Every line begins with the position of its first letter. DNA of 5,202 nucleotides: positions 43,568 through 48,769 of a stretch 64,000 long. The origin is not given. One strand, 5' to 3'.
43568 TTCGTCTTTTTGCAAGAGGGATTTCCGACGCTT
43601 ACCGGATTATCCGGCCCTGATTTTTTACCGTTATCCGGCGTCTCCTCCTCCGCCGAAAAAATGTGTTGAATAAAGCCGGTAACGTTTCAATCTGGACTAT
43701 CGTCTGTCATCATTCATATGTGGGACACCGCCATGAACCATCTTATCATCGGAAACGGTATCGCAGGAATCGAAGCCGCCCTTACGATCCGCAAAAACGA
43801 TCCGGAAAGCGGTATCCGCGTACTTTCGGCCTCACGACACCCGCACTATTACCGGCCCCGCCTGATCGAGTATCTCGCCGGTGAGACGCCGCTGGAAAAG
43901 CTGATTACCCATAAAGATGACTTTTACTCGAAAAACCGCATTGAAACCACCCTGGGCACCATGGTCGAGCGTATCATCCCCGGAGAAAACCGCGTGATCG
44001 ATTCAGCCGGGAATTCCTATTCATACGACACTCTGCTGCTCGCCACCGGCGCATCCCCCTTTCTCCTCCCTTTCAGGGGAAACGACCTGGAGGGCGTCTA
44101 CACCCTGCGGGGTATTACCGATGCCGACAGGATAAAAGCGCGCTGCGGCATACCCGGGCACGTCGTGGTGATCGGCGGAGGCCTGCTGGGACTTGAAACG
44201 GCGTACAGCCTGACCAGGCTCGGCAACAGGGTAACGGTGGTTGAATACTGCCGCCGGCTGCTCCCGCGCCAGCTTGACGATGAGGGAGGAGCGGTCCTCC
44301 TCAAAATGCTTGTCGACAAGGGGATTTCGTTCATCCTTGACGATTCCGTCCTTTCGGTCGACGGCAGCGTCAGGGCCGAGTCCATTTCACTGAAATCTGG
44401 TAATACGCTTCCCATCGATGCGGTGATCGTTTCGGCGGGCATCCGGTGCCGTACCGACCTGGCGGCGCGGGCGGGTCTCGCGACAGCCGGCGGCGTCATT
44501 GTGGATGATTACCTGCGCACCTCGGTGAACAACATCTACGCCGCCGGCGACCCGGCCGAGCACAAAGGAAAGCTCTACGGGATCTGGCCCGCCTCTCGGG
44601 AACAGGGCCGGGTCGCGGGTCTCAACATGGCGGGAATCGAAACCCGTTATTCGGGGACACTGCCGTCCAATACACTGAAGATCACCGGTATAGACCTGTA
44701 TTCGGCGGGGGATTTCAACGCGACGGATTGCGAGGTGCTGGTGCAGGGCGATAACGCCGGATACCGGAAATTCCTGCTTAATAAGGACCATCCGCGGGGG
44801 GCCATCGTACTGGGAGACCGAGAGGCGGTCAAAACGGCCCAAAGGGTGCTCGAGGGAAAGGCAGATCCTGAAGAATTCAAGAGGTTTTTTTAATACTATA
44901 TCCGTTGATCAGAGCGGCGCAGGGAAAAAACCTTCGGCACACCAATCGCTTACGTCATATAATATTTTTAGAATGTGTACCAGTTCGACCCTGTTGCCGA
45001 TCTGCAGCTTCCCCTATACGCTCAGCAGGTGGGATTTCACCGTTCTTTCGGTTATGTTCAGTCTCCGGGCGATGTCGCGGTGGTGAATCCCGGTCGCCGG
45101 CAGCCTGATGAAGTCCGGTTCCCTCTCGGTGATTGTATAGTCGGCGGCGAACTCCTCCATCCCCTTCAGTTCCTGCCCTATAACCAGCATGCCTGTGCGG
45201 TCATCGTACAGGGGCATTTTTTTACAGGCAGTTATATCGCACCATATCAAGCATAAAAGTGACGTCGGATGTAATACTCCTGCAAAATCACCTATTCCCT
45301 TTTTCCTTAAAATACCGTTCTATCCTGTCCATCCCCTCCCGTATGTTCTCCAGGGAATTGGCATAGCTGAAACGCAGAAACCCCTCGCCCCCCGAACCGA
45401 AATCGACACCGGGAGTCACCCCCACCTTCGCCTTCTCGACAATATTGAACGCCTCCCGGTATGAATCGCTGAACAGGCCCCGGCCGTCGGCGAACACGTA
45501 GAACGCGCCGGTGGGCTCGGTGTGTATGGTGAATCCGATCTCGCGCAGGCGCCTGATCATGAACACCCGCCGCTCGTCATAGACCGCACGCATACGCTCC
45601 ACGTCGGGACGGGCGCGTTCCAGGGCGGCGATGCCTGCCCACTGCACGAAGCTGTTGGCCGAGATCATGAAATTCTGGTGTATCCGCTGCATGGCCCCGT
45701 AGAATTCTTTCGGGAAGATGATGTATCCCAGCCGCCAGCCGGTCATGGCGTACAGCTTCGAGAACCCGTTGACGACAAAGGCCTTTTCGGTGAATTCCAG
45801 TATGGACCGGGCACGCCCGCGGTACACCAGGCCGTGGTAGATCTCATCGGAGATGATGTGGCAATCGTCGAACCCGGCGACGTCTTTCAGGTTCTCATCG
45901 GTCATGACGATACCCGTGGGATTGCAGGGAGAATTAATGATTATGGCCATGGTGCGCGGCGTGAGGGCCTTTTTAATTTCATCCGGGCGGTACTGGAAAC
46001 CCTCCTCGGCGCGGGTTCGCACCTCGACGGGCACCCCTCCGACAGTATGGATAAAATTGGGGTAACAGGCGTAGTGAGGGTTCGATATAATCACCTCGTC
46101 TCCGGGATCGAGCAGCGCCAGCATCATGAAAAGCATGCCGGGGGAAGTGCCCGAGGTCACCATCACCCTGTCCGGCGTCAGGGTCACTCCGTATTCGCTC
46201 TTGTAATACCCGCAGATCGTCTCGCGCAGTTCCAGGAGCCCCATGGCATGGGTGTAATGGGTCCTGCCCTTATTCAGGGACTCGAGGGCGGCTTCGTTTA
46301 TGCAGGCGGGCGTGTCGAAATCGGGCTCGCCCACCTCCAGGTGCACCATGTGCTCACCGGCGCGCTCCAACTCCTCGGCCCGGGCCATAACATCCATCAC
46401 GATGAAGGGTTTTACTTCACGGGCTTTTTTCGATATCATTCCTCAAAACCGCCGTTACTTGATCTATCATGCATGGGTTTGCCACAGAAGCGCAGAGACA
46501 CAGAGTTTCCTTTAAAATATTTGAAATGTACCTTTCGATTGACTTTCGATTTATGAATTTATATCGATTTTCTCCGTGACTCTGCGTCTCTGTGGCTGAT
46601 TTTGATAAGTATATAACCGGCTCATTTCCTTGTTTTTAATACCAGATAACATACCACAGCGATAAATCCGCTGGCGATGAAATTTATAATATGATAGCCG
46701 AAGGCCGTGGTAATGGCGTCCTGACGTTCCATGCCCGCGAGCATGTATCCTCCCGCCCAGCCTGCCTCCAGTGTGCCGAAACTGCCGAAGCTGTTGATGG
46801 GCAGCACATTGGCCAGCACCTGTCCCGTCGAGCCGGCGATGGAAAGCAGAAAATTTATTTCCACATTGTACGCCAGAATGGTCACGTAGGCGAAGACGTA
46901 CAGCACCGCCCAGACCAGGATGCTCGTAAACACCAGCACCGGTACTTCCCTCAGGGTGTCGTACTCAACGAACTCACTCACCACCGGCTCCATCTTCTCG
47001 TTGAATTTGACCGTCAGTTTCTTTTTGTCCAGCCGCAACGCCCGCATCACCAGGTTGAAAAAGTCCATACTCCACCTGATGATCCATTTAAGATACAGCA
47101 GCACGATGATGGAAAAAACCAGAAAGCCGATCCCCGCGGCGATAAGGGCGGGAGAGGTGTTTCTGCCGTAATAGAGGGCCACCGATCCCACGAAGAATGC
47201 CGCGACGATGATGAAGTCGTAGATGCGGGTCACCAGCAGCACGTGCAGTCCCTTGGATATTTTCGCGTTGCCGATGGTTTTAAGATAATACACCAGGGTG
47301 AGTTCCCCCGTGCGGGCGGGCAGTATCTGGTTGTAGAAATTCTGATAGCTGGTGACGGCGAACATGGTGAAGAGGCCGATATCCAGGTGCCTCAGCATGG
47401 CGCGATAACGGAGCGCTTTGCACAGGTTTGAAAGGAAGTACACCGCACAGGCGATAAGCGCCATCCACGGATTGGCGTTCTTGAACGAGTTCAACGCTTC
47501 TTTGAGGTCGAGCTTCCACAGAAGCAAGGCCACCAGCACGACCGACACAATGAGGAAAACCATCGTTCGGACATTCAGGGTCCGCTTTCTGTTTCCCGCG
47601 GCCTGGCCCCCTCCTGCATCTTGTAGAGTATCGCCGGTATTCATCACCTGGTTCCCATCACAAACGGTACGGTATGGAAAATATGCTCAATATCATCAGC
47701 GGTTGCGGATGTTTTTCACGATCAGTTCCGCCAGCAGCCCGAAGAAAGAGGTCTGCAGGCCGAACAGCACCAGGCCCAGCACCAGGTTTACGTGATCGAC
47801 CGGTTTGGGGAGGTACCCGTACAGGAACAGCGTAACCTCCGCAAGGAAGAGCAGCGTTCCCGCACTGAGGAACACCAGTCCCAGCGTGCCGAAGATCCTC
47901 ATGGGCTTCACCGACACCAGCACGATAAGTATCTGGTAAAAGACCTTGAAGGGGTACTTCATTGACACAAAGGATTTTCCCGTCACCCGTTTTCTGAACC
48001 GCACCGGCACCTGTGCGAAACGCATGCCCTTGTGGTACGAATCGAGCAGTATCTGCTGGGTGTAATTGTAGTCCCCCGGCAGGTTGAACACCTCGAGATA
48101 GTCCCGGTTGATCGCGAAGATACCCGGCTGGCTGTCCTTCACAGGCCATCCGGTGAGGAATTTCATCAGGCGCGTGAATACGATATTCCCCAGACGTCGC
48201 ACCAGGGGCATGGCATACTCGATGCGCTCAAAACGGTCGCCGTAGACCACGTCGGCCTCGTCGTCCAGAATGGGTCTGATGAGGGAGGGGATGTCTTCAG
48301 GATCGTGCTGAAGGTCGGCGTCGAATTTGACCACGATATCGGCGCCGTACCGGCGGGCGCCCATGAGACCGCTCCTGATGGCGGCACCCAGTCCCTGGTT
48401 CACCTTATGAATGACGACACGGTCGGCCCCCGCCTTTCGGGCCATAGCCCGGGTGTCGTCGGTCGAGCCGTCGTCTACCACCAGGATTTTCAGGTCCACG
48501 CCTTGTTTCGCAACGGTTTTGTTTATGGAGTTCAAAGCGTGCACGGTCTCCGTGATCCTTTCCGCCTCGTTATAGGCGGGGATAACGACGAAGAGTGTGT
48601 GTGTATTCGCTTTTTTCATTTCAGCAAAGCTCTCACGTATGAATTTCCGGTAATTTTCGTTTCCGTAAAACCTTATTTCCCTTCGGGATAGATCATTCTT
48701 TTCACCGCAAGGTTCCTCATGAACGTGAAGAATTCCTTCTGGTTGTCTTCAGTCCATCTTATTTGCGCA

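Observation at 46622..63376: Arn/Lgm-like undecaprenyl-phosphate amino-sugar glycosylation locus (about 17 kb, all on the minus strand)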

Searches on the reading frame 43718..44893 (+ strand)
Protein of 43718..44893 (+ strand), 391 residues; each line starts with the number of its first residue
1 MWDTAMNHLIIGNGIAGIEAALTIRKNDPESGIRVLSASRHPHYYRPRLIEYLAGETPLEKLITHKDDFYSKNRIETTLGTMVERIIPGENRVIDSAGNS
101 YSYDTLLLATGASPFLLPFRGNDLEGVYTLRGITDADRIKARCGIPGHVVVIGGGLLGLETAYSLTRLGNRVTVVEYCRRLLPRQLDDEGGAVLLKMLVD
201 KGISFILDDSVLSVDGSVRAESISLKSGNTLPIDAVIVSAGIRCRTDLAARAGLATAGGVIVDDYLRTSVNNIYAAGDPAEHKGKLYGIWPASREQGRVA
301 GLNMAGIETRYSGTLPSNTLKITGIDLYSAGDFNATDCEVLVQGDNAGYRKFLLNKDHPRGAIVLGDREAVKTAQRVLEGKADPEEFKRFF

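Call 4: search_protein_families(library=pfam, proteins=[window:43718-44893:+], max_evalue=0.01)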
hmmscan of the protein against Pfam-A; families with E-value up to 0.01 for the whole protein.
window:43718-44893:+ (391 aa): 14 families
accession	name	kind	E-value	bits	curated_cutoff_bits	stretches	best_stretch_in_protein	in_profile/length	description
PF07992.20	Pyr_redox_2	-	8.9e-57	193.2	26.1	1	7-297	2-291/291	Pyridine nucleotide-disulphide oxidoreductase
PF00070.33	Pyr_redox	-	1.9e-19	70.4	22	1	148-226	1-80/82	Pyridine nucleotide-disulphide oxidoreductase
PF18267.7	Rubredoxin_C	-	6.5e-14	52.1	25.9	1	316-379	1-67/70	Rubredoxin NAD+ reductase C-terminal domain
PF01266.30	DAO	-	9.7e-09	35.6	27.9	1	148-176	1-29/353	FAD dependent oxidoreductase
PF00890.30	FAD_binding_2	-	2.1e-08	34.2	20.4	1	148-176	1-29/414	FAD binding domain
PF13738.12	Pyr_redox_3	-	1e-06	28.7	30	1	70-277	91-305/305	Pyridine nucleotide-disulphide oxidoreductase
PF01134.28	GIDA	-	1.7e-06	27.8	22.1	0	149-175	2-28/391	Glucose inhibited division protein A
PF01262.27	AlaDh_PNT_C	-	2.3e-06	27.6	23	1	144-193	22-74/214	Alanine dehydrogenase/PNT, C-terminal domain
PF13450.12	NAD_binding_8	-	1.9e-05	25.3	21.9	1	151-177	1-27/68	NAD(P)-binding Rossmann-like domain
PF03486.20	HI0933_like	-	6.5e-05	22.9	50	0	148-180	2-34/244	HI0933-like protein Rossmann domain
PF12831.13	FAD_oxidored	-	0.0014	18.4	27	0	149-178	2-31/416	FAD dependent oxidoreductase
PF01946.23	Thi4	-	0.0019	17.9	26.2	0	148-210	19-80/235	Thi4 family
PF01494.25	FAD_binding_3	-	0.0055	16.4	22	0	149-179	4-34/349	FAD binding domain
PF05834.18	Lycopene_cycl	-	0.0063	16.1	23.4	0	149-177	2-32/380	Lycopene cyclase protein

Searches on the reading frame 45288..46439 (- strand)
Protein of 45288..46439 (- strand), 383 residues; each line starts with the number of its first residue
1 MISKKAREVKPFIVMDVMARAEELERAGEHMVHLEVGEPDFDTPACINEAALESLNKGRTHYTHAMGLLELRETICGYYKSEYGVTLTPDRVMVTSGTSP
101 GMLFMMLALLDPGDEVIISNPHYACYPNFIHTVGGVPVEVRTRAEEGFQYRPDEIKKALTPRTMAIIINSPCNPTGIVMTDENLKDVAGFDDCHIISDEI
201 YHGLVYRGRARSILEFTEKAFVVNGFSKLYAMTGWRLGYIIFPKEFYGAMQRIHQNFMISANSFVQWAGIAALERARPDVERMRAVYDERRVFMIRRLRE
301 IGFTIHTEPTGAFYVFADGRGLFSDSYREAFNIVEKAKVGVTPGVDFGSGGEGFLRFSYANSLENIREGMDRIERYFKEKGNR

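Call 4: search_protein_families(library=pfam, proteins=[window:45288-46439:-], max_evalue=0.01)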
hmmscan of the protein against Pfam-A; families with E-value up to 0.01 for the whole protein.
window:45288-46439:- (383 aa): 4 families
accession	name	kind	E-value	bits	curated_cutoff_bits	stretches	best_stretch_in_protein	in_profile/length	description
PF00155.27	Aminotran_1_2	-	2e-60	205.4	19.7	1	30-373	2-361/361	Aminotransferase class I and II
PF01041.23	DegT_DnrJ_EryC1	-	1.4e-08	34.9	19.8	1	92-168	43-118/360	DegT/DnrJ/EryC1/StrS aminotransferase family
PF01053.26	Cys_Met_Meta_PP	-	3.3e-05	23.1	27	1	92-180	71-155/381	Cys/Met metabolism PLP-dependent enzyme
PF00266.25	Aminotran_5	-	0.0013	18.2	21.5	1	90-188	62-165/371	Aminotransferase class-V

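Call 6: search_protein_families(library=ncbifam, proteins=[window:45288-46439:-], max_evalue=0.001)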
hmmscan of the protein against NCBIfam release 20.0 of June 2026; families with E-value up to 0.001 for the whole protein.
window:45288-46439:- (383 aa): 75 families (the best 25 are shown)
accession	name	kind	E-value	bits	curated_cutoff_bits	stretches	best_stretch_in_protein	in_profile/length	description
NF006514.0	PRK08960.1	equivalog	2e-114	382.5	554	1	2-378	5-386/388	pyridoxal phosphate-dependent aminotransferase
NF005601.0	PRK07337.1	equivalog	5e-100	335.3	496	1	2-378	8-393/394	pyridoxal phosphate-dependent aminotransferase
NF005816.0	PRK07682.1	equivalog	2.4e-97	326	620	1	2-380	6-386/390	aminotransferase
NF041091.1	asp_aminotase_Arch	equivalog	1.2e-96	323.8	550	1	4-377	2-375/376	aspartate aminotransferase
NF005817.0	PRK07683.1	equivalog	3.4e-91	305.8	575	1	23-381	22-385/387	aminotransferase A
NF004770.0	PRK06108.1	subfamily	4.3e-84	282.6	422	1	4-379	15-394/396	pyridoxal phosphate-dependent aminotransferase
NF006229.0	PRK08361.1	equivalog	1.2e-83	281.3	624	1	25-378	27-389/391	aspartate aminotransferase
NF041364.1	GntC_guanitoxin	equivalog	1.3e-83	280.8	415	1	34-375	3-355/356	guanitoxin biosynthesis PLP-dependent (S)-gamma-hydroxy-L-arginine cyclodehydratase GntC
NF005588.0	PRK07309.1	equivalog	6.7e-83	278.7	576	1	30-380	31-389/391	pyridoxal phosphate-dependent aminotransferase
NF004975.0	PRK06348.1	equivalog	1.4e-81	274.5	549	1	15-375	15-381/384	pyridoxal phosphate-dependent aminotransferase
NF006230.0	PRK08363.1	equivalog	3.9e-76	256.4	534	1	3-380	5-395/398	alanine aminotransferase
NF004769.0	PRK06107.1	equivalog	8e-74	248.8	617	1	7-375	11-396/402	aspartate transaminase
TIGR03540.1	DapC_direct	equivalog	4.2e-67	226.7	593.25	1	2-375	2-382/383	LL-diaminopimelate aminotransferase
NF006756.0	PRK09276.1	subfamily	9.4e-67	225.6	507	1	2-375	4-384/387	LL-diaminopimelate aminotransferase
NF005744.0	PRK07568.1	subfamily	7.6e-65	219.2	389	1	2-373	3-386/398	pyridoxal phosphate-dependent aminotransferase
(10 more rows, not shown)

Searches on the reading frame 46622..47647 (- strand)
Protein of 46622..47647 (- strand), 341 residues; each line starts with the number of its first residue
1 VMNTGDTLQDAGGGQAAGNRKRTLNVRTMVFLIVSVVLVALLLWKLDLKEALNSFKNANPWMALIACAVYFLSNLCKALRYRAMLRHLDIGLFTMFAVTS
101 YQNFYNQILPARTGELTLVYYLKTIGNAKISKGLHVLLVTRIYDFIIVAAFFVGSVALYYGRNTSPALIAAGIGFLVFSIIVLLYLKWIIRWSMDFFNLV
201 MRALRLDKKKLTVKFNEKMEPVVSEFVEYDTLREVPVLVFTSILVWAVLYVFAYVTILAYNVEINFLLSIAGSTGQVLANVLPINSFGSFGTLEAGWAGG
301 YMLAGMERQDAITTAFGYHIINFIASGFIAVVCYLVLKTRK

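Call 4: search_protein_families(library=pfam, proteins=[window:46622-47647:-], max_evalue=0.01)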
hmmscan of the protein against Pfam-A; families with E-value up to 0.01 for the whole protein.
window:46622-47647:- (341 aa): 1 family
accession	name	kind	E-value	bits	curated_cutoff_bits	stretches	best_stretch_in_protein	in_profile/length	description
PF03706.18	LPG_synthase_TM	-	1.4e-37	130.3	33.4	1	32-325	5-297/302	Lysylphosphatidylglycerol synthase TM region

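Call 6: search_protein_families(library=ncbifam, proteins=[window:46622-47647:-], max_evalue=0.001)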
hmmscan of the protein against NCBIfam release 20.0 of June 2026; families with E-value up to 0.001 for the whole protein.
window:46622-47647:- (341 aa): 1 family
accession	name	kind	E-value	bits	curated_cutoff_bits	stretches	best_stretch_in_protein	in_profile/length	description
TIGR00374.1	TIGR00374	subfamily_domain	2.2e-22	79.9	43.2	1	32-336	1-312/323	flippase-like domain-containing protein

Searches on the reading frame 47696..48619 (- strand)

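Call 4: search_protein_families(library=pfam, proteins=[window:47696-48619:-], max_evalue=0.01)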
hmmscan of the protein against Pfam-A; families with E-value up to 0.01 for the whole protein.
window:47696-48619:- (307 aa): 3 families
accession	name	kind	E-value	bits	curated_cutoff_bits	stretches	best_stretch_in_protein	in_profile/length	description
PF00535.33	Glycos_transf_2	-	7.3e-28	98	23.3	1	11-176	2-165/168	Glycosyl transferase family 2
PF13641.12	Glyco_tranf_2_3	-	9.4e-06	26.2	27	1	9-125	3-119/230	Glycosyltransferase like family 2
PF13704.12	Glyco_tranf_2_4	-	0.0084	17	27.5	0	29-102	7-81/98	Glycosyl transferase family 2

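Call 6: search_protein_families(library=ncbifam, proteins=[window:47696-48619:-], max_evalue=0.001)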
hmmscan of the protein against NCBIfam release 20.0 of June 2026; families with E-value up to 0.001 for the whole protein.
window:47696-48619:- (307 aa): 17 families
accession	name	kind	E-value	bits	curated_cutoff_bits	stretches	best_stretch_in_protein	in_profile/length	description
TIGR04182.1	glyco_TIGR04182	equivalog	5.6e-35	121.1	325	1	11-305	4-287/293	S-layer glycoprotein N-glycosyltransferase AglJ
NF058614.1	PPMAGASynPpgS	equivalog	3.8e-26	91.9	370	1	10-180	3-167/226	polyprenyl-phospho-N-acetylgalactosaminyl synthase PpgS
NF041391.1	DPhHxTase_Halo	equivalog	1.3e-22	79.9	375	1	15-214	3-189/213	dolichyl-phosphate hexose transferase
NF007986.1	PRK10714.1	equivalog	5.9e-20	71.5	529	1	7-300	6-293/316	undecaprenyl-phosphate 4-deoxy-4-formamido-L-arabinose transferase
NF047588.1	GlcsyltransPgfSStrep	equivalog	1.8e-15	56.9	500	1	9-302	3-289/308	glycosyltransferase PgfS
NF010496.0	PRK13915.1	equivalog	1.1e-14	54.3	262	1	5-127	29-153/307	glucosyl-3-phosphoglycerate synthase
TIGR03937.1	PgaC_IcaA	equivalog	7.5e-11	41.6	422.3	1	4-120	42-153/407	poly-beta-1,6-N-acetyl-D-glucosamine synthase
TIGR03469.1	HpnB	hypoth_equivalog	6.6e-10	38.6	379.25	1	8-125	45-168/386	hopene-associated glycosyltransferase HpnB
NF041875.1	EPS_EpsD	equivalog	1.7e-09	37.5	370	1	10-128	2-115/325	exopolysaccharide biosynthesis glycosyltransferase EpsD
TIGR04283.1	glyco_like_mftF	equivalog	2.4e-09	37.1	182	1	11-132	3-113/221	TIGR04283 family arsenosugar biosynthesis glycosyltransferase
TIGR03965.1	mycofact_glyco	equivalog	3.4e-08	32.8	280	1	6-114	73-176/467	mycofactocin biosynthesis glycosyltransferase MftF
NF041865.1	EpsU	equivalog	3.9e-08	32.7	700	1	6-113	38-143/394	exopolysaccharide biosynthesis GT2 family glycosyltransferase EpsU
NF007482.0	PRK10073.1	equivalog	1.4e-07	30.8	423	1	4-125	3-118/334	glycosyltransferase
NF047683.1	TeichurnBiosyTuaG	equivalog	1.2e-05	25.1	400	1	7-106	6-100/252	teichuronic acid biosynthesis protein TuaG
NF045692.1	OglycostaseCruG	equivalog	1.5e-05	24.1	600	1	8-125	42-160/386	2'-O-glycosyltransferase CruG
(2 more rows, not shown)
